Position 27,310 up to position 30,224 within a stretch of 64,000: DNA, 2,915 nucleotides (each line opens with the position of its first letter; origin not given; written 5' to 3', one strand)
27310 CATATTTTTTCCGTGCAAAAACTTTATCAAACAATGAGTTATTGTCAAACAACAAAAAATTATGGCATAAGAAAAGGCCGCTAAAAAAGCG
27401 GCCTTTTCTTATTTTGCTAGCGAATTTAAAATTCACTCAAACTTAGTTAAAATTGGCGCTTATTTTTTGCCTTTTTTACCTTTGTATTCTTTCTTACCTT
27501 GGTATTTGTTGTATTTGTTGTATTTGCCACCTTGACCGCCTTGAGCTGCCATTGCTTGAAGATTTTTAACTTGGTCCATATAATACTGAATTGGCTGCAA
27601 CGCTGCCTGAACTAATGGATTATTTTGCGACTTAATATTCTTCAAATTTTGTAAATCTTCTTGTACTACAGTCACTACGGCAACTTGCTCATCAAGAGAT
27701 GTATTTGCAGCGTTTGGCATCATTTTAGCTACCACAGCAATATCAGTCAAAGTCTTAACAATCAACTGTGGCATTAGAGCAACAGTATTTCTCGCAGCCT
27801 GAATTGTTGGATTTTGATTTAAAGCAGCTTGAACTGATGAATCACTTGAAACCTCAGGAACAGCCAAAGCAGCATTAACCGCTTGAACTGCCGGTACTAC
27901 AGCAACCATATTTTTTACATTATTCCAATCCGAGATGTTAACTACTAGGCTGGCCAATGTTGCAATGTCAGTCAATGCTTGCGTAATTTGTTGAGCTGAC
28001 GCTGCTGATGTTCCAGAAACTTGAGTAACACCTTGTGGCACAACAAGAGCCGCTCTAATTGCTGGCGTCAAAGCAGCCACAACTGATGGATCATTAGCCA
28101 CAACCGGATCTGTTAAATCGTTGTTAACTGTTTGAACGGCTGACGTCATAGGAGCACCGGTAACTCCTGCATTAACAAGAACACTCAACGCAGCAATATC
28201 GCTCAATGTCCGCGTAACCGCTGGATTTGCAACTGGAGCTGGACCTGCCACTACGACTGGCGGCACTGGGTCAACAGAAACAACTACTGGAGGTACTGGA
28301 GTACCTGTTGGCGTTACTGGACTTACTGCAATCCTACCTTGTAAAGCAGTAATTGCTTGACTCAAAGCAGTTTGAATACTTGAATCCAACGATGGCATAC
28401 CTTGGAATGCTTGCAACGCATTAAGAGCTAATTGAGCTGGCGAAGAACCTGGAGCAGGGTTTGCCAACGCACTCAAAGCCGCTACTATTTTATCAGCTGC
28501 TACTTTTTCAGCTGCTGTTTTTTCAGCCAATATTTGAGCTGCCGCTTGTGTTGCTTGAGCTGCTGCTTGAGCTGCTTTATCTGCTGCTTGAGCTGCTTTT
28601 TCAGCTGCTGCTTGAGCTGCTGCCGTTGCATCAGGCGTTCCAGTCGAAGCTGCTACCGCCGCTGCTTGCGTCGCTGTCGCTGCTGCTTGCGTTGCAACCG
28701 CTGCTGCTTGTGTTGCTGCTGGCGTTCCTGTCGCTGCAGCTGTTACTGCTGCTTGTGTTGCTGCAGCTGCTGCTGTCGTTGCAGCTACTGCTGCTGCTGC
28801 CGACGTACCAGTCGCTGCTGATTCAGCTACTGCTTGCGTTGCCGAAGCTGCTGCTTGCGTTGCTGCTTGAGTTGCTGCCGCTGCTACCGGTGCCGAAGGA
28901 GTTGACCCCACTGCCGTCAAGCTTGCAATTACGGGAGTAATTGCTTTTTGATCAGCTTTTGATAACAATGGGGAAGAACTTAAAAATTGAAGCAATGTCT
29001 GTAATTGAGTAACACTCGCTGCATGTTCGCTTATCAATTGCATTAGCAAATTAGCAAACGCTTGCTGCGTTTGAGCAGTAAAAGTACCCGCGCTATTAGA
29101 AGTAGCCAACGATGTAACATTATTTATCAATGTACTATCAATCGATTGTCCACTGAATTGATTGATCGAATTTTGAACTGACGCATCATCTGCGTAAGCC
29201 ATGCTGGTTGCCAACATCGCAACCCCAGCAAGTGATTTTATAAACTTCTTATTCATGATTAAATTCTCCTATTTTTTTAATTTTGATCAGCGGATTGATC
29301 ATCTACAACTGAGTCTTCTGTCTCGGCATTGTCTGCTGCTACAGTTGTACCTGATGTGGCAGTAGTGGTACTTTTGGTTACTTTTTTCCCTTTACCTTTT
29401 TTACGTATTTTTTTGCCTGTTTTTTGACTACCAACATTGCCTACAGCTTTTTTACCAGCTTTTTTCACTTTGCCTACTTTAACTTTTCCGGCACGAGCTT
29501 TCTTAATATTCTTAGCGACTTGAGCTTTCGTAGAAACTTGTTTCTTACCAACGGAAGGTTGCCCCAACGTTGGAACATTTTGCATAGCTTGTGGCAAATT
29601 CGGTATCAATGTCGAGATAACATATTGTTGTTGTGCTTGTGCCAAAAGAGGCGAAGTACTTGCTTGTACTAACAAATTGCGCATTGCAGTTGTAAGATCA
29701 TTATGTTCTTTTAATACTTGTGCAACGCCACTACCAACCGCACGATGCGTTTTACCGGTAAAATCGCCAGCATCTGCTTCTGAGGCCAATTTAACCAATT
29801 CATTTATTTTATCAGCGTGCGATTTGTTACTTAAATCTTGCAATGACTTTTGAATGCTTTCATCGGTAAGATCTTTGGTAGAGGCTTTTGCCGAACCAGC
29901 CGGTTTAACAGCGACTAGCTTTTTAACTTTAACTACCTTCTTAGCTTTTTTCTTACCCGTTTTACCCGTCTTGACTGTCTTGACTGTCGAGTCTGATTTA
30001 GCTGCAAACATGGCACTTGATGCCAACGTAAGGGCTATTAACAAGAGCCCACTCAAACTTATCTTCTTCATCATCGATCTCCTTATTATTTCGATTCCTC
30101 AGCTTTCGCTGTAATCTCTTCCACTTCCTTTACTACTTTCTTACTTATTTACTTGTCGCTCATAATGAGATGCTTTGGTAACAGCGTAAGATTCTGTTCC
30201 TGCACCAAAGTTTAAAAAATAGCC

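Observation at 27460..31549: Tandem three-gene family (family A) of secreted proteins sharing a novel '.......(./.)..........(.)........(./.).' module and Lys-rich tails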

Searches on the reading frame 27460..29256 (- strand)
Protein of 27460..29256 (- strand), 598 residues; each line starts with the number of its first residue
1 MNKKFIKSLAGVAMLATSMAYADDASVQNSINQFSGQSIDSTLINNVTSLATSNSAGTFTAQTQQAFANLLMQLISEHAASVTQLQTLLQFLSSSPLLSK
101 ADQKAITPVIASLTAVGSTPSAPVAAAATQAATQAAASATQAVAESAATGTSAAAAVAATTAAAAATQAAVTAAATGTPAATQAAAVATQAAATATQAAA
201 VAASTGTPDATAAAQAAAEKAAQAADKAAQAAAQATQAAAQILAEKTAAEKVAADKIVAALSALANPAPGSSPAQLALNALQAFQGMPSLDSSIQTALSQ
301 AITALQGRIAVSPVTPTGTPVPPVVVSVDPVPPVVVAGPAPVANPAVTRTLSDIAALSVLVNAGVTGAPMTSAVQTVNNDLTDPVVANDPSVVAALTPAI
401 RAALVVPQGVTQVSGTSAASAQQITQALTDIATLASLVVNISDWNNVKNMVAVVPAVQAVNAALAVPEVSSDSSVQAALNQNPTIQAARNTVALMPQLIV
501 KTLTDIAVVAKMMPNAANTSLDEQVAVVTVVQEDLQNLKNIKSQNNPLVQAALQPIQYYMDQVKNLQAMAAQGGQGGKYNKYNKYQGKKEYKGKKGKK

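Call 3: search_protein_families(library=pfam, proteins=[window:27460-29256:-], max_evalue=1)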
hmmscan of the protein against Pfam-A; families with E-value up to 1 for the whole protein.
window:27460-29256:- (598 aa): 1 family
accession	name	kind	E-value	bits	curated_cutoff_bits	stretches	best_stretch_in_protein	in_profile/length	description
PF23729.2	Spectrin_Dys-1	-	0.055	13.9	27.6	1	423-452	6-35/90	Dystrophin-1-like, spectrin repeat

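Call 4: search_protein_families(library=ncbifam, proteins=[window:27460-29256:-], max_evalue=1)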
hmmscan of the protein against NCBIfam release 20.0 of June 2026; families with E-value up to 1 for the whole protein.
window:27460-29256:- (598 aa): 0 families

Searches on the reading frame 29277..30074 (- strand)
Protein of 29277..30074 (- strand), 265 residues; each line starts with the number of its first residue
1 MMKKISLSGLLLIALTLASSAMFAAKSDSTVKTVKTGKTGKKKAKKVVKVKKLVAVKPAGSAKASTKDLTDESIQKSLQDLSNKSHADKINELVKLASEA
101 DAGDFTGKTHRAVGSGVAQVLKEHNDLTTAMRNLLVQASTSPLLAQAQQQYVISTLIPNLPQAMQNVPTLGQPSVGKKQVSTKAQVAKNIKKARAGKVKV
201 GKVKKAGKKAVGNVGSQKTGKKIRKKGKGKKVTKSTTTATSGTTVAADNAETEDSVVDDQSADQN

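Call 3: search_protein_families(library=pfam, proteins=[window:29277-30074:-], max_evalue=1)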
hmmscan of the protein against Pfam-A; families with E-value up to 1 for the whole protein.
window:29277-30074:- (265 aa): 0 families

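Call 4: search_protein_families(library=ncbifam, proteins=[window:29277-30074:-], max_evalue=1)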
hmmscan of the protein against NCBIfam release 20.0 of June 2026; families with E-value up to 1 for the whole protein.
window:29277-30074:- (265 aa): 1 family
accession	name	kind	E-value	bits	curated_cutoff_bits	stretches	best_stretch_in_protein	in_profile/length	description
NF053814.1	teico_TcaR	equivalog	0.98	9.5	170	1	136-225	19-109/151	MarR family transcriptional regulator TcaR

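Call 8: find_encoding_contigs(protein=window:29277-30074:-, flank=10000, max_places=10)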
Protein window:29277-30074:- (265 aa): no gene with exactly this product is on record in the collection.

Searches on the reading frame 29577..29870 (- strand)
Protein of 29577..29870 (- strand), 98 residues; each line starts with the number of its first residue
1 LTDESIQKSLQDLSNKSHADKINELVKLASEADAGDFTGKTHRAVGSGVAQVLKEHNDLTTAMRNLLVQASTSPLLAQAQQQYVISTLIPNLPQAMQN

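Call 39: search_solved_structures(query=A2, max_evalue=1)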
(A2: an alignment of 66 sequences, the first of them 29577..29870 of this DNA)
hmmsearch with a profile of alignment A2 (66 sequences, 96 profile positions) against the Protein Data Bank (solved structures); distinct sequences matched with E-value up to 1: 3.
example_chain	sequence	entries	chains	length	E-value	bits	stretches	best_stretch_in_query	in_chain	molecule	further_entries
4uos_A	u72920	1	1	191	0.21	15.4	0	43-73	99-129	DESIGNED HELICAL BUNDLE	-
24yw_T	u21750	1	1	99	0.46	14.2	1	5-57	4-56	Large ribosomal subunit protein uL23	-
6toe_A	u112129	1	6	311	0.79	13.5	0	38-67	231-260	Coenzyme F420-dependent NADP oxidoreductase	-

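Call 42: find_homologous_proteins(query=A2, max_evalue=0.001)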
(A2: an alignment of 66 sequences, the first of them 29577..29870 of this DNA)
Query A2 (66 sequences): 1871 candidates shared short words with the query, none scored E <= 0.001.
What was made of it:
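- Tried and rejected: find_homologous_proteins with the 66-module alignment returned nothing (call 42).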

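Call 46: predict_structure(alignment_id=A2)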
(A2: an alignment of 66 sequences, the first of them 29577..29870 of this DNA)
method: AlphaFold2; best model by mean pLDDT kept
length: 98 residues; sequences in the alignment: 66
mean_pLDDT: 91.5   pTM: 0.82
mean pLDDT of the five models: 91.5, 91.1, 90.4, 90.0, 87.8
residues with pLDDT >= 90: 80; 70-90: 14; 50-70: 1; < 50: 3
segments of 3 or more residues with pLDDT < 50: 96-98
pLDDT, mean of each block of 10 residues (from residue 1): 95 94 96 91 97 86 93 97 95 66
secondary structure, 60 per line:
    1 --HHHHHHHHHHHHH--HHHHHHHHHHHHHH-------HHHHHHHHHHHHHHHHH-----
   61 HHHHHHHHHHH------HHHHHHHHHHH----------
elements in order: H3-15 H18-31 H39-55 H61-71 H78-88
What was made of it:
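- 29592..29864 (-): A265 module (aa 71-161). AlphaFold2 pLDDT 91.5 with five helices (call 46).
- On Spectrin-like / Ebh-like rod repeats: Each module has five helices (call 46).
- AlphaFold2 on the module gives pLDDT 91.5, pTM 0.82 and five helices (call 46). The AlphaFold2 model is confident (call 46).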

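Call 50: fold_search(model_id=the predicted structure, library=pdb)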
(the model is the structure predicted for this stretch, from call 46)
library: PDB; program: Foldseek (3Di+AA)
matches with E <= 10: 129; with E <= 0.001: 0
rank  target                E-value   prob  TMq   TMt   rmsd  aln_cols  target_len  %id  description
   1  7q3l_A                1.6e+00  0.77  0.55  0.08   2.6        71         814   17  Human 17S U2 snRNP 5' domain (released 2022-03-30)
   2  7abg_u                2.2e+00  0.66  0.53  0.08   2.7        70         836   18  Human pre-Bact-1 spliceosome (released 2020-12-23)
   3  5z56_1                2.3e+00  0.63  0.53  0.06   2.7        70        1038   18  cryo-EM structure of a human activated spliceosome (mature Bact) at 5.1 angstrom. (released 2018-09-19)
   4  6g18_w                2.3e+00  0.20  0.42  0.20   9.7        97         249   12  Cryo-EM structure of a late human pre-40S ribosomal subunit - State C (released 2018-06-06)
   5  7abi_u                2.5e+00  0.60  0.53  0.07   2.8        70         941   18  Human pre-Bact-2 spliceosome (released 2021-02-10)
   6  7q4o_A                2.5e+00  0.57  0.58  0.09   3.4        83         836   17  Substrate-bound A-like U2 snRNP (released 2022-03-30)
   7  8oik_B                2.5e+00  0.54  0.58  0.39   3.8        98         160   17  D-PHAT domain (NTD) of human SAMD4A (released 2023-04-05)
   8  7n4w                  2.5e+00  0.06  0.23  0.14  12.1        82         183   15  Complex structure of ROTU4 with rotundine (released 2022-06-29)
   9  8oik_C                2.8e+00  0.57  0.59  0.40   3.5        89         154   17  D-PHAT domain (NTD) of human SAMD4A (released 2023-04-05)
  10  9hnh                  2.8e+00  0.38  0.54  0.39   4.5        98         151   10  A7 Synthetic Alpha solenoid Protein (released 2025-12-03)
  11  9i8o_D                2.8e+00  0.30  0.48  0.33   4.5        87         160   13  Beta-Catenin R4 with Compound 1 (released 2026-02-18)
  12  6lth_L                3.2e+00  0.23  0.44  0.12   4.2        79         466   20  Structure of human BAF Base module (released 2020-02-12)
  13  3nfq_A                3.3e+00  0.14  0.40  0.31   7.0       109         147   14  Crystal structure of the conserved central domain of yeast Spn1/Iws1 (released 2010-10-13)
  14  3vvx_A                3.3e+00  0.06  0.22  0.13  10.4        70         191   16  Crystal Strucuture of RamR (Transcriptional Regurator of TetR Family) from Salmonella Typhimurium (released 2013-07-03)
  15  4rea_A                3.5e+00  0.15  0.45  0.11   5.0        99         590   12  A Nuclease DNA complex (released 2014-12-24)
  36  9gek                  5.2e+00  0.20  0.50  0.10   4.1        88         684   10  Structure of the FAST1-FAST2-RAP module from human FASTKD4 by carrier-driven crystallisation with maltose binding protei (released 2025-01-15)
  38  9k4q_C                5.2e+00  0.09  0.32  0.35   8.8        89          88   15  Crystal structure of designed zinc-induced homodimer C2-Zn1-HEHE-2 (released 2025-10-22)
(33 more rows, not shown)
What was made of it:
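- On HEAT/armadillo alpha-solenoid: The best TMq is 0.53-0.59 but all E-values exceed 1 (call 50).
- Closest known: HEAT/armadillo/PHAT alpha-solenoid repeats. Same: These are the best, though non-significant, Foldseek neighbours of the single module: SF3B1 HEAT repeats, designed armadillo proteins and the SAMD4A PHAT domain, with TMq 0.53-0.59 (call 50).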

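Call 56: fold_search(model_id=the predicted structure, library=viral)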
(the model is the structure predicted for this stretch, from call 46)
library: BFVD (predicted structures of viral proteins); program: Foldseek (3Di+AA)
matches with E <= 10: 146; with E <= 0.001: 0
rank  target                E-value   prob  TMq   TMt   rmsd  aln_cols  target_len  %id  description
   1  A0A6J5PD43            1.4e+00  0.28  0.37  0.39   6.8        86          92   12  Uncharacterized protein [uncultured Caudovirales phage]
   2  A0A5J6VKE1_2          1.4e+00  0.54  0.44  0.07   4.0        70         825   21  Uncharacterized protein [Megaviridae environmental sample]
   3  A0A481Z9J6            1.5e+00  0.16  0.34  0.33   8.6        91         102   10  Uncharacterized protein [Pithovirus LCPAC401]
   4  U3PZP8                1.8e+00  0.11  0.28  0.10  10.8        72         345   18  (no name in the UniProt tables at hand)
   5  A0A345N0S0            1.9e+00  0.12  0.28  0.15  10.1       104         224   10  (no name in the UniProt tables at hand)
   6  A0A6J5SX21            2.5e+00  0.30  0.38  0.43   3.6        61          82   20  Uncharacterized protein [uncultured Caudovirales phage]
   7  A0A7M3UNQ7            2.6e+00  0.09  0.32  0.22  12.8       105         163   12  Uncharacterized protein [Pyramimonas orientalis virus]
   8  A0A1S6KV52            2.8e+00  0.06  0.24  0.24  12.0        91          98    8  Uncharacterized protein [Providencia phage vB_PreS_PR1]
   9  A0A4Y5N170            2.9e+00  0.04  0.22  0.18  14.5        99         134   16  Holin [Lactococcus phage CHPC971]
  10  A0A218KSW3            3.1e+00  0.18  0.43  0.11   6.1        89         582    8  (no name in the UniProt tables at hand)
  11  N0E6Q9                3.3e+00  0.23  0.47  0.27   5.1        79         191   13  p5 protein [Tenuivirus oryzabrevis]
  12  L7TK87                3.3e+00  0.10  0.34  0.12   9.6        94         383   16  Uncharacterized protein [Haloarcula vallismortis tailed virus 1]
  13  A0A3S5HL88            3.3e+00  0.07  0.30  0.12  11.7       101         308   13  Uncharacterized protein [Megavirus baoshan]
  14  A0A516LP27            3.3e+00  0.04  0.23  0.06  14.0        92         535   16  (no name in the UniProt tables at hand)
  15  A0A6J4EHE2            3.5e+00  0.10  0.30  0.34   8.1        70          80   16  (no name in the UniProt tables at hand)
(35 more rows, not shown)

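Call 81: search_protein_families(library=pfam, alignment_id=A2, max_evalue=0.1)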
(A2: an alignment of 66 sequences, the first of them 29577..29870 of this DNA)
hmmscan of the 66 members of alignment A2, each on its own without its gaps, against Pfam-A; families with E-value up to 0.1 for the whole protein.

A. member 1, window:29577-29870:- (98 aa): 1 family
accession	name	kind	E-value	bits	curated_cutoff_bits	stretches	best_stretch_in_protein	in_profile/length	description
PF25757.1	TPR_DNAAF5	-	0.087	12.4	27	1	14-94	6-88/288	Dynein axonemal assembly factor 5-like, TPR repeats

B. families by the number of members that match (of 66 scanned): 46 families (the first 25 are shown)
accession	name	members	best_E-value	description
PF23280.1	TPR_26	2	0.014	Fungal tetratrico peptide repeats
PF19961.5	EAD8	2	0.016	Effector-associated domain 8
PF15508.11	NAAA-beta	1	0.0045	beta subunit of N-acylethanolamine-hydrolyzing acid amidase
PF24615.2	Spectrin_Anc-1_2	1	0.0056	Nuclear anchorage protein 1, spectrin repeat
PF03344.20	Daxx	1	0.0067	Daxx N-terminal Rassf1C-interacting domain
PF24571.2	HEAT_SCC3-SA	1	0.016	Cohesin subunit SCC3/SA, HEAT-repeats domain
PF13233.12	Complex1_LYR_2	1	0.017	Complex1_LYR-like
PF19881.4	DUF6354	1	0.019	Family of unknown function (DUF6354)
PF02169.21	LPP20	1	0.021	LPP20 lipoprotein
PF19901.4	DUF6374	1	0.022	Family of unknown function (DUF6374)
PF22913.1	NBAS_11th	1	0.024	NBAS subunit of NRZ tethering complex, C-terminal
PF03677.18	UPF0137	1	0.024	Uncharacterised protein family (UPF0137)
PF18557.6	NepR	1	0.026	Anti-sigma factor NepR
PF25178.1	Beta-prop_WDR41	1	0.029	WDR41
PF10559.14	Plug_translocon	1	0.032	Plug domain of Sec61p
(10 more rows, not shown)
